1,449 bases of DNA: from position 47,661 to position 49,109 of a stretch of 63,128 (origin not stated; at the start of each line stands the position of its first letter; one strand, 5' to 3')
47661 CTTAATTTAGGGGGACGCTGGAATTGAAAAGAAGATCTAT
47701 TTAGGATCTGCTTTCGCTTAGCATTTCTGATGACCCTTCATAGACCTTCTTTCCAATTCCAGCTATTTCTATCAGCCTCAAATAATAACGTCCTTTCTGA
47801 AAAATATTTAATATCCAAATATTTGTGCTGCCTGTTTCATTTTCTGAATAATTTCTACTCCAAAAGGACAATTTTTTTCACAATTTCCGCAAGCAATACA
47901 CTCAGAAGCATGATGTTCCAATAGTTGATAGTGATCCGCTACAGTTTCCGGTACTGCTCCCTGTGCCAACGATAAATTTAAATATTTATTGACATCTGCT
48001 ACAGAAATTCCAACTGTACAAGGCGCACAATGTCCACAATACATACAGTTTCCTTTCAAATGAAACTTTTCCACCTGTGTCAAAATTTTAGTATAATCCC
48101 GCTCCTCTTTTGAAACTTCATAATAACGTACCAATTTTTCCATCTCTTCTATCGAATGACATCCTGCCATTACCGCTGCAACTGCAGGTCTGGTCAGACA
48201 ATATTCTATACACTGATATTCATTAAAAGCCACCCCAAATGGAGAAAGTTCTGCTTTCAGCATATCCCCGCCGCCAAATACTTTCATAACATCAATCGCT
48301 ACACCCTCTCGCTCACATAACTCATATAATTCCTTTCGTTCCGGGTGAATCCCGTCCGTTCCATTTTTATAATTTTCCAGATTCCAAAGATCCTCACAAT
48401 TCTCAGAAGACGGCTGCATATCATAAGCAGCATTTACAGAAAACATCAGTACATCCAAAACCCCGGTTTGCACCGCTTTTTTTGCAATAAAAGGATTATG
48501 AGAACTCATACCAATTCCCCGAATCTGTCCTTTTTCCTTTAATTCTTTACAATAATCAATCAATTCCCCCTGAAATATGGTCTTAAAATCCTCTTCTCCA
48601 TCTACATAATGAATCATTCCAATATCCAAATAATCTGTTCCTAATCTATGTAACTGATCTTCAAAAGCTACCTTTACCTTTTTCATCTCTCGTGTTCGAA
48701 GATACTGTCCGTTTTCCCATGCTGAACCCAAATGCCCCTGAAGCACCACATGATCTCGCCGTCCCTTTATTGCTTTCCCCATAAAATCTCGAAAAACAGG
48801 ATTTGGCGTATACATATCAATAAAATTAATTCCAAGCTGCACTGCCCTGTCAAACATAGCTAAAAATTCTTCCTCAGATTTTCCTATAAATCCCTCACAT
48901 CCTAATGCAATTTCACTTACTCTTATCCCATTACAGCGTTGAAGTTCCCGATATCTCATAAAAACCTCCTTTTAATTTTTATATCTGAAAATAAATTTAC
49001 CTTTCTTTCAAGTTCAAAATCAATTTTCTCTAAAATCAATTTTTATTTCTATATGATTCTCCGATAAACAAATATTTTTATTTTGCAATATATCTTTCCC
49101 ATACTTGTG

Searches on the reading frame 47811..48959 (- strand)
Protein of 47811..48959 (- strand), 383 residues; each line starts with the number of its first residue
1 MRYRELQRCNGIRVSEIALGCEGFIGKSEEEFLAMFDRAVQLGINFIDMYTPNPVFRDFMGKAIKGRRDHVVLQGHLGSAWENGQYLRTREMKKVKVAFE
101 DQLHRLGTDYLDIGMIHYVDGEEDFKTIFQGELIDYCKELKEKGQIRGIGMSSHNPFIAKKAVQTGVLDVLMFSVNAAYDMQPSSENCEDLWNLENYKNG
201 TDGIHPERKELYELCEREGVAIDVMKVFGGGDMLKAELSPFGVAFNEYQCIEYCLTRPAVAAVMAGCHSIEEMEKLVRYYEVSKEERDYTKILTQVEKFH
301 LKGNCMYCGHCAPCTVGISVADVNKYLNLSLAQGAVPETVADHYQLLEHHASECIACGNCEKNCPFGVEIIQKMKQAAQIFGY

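Call 31: find_encoding_contigs(protein=window:47811-48959:-, flank=5500, max_places=10)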
Protein window:47811-48959:- (383 aa): 19 contigs read that carry it; 8 places shown.
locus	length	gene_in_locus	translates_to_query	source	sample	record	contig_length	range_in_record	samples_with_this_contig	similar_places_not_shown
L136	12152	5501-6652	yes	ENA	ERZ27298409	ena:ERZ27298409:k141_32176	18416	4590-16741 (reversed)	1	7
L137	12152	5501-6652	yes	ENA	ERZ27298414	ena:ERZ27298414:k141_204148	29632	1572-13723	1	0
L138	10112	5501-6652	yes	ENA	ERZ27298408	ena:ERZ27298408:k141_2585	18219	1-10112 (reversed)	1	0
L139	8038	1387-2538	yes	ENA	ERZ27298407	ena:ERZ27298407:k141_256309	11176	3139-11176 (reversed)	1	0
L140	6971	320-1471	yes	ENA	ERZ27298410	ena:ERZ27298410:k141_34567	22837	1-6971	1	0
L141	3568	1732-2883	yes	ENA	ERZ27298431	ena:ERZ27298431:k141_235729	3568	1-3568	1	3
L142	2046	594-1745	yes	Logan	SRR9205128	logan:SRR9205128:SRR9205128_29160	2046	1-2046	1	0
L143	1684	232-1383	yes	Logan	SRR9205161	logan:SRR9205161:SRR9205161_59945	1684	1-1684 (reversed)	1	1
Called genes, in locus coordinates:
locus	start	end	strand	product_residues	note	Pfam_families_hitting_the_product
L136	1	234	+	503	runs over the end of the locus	PF00672:HAMP (weak), PF00512:HisKA, PF02518:HATPase_c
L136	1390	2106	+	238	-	-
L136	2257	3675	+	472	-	PF03323:GerA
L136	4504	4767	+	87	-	-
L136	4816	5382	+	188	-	-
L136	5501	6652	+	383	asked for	PF00248:Aldo_ket_red, PF13183:Fer4_8 (weak)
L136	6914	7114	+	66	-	-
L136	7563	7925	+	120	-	PF13744:HTH_37 (weak), PF01381:HTH_3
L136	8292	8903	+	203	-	PF01330:RuvA_N, PF14520:HHH_5, PF07499:RuvA_C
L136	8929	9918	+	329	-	PF06068:TIP49 (faint), PF05496:RuvB_N, PF01078:Mg_chelatase (faint), PF14532:Sigma54_activ_2 (faint), PF00004:AAA, PF07728:AAA_5, PF17864:AAA_lid_4, PF05491:WHD_RuvB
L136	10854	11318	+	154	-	PF05164:ZapA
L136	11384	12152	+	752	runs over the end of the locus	PF01136:Peptidase_U32, PF12392:DUF3656, PF01136:Peptidase_U32 (weak)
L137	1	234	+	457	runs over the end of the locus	PF00672:HAMP (weak), PF00512:HisKA, PF02518:HATPase_c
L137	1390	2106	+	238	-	-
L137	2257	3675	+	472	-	PF03323:GerA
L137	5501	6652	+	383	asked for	PF00248:Aldo_ket_red, PF13183:Fer4_8 (weak)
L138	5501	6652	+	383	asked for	PF00248:Aldo_ket_red, PF13183:Fer4_8 (weak)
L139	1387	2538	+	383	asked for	PF00248:Aldo_ket_red, PF13183:Fer4_8 (weak)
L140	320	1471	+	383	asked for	PF00248:Aldo_ket_red, PF13183:Fer4_8 (weak)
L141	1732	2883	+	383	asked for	PF00248:Aldo_ket_red, PF13183:Fer4_8 (weak)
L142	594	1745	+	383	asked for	PF00248:Aldo_ket_red, PF13183:Fer4_8 (weak)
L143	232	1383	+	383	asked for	PF00248:Aldo_ket_red, PF13183:Fer4_8 (weak)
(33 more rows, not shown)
